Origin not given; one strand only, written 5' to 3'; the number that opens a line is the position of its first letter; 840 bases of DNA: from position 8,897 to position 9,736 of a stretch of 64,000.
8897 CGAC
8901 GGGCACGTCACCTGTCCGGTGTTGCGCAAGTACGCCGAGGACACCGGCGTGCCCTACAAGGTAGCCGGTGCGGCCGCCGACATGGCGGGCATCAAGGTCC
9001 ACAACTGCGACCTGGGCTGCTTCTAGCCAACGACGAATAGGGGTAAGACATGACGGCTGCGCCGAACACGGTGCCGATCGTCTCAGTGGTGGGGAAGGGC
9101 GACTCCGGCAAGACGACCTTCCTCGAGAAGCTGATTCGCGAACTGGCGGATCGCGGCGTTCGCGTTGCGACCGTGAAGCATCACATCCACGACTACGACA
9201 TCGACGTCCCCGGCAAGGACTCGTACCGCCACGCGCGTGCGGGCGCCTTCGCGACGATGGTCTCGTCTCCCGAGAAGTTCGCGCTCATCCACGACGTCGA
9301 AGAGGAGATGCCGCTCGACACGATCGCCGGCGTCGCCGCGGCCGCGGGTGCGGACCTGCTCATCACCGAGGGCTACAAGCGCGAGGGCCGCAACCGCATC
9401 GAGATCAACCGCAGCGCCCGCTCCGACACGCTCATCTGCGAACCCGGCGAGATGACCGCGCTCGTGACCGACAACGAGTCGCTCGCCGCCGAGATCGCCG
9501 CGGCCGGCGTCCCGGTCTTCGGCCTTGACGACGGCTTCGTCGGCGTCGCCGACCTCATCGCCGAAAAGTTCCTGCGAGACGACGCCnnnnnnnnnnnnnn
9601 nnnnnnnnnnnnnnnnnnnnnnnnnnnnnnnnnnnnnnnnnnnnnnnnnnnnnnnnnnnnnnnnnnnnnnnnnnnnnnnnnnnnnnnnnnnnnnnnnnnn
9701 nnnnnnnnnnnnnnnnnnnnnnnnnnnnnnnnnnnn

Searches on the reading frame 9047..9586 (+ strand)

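Call 15: search_protein_families(library=pfam, proteins=[window:9047-9586:+], max_evalue=0.001)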
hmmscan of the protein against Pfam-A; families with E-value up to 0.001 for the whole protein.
window:9047-9586:+ (180 aa): 2 families
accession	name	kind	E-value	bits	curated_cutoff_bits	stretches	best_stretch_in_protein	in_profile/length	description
PF03205.20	MobB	-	9.3e-41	139.3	26.6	1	11-142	1-133/133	Molybdopterin guanine dinucleotide synthesis protein B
PF01656.29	CbiA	-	0.00034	21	25.4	1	13-44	3-34/125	CobQ/CobB/MinD/ParA nucleotide binding domain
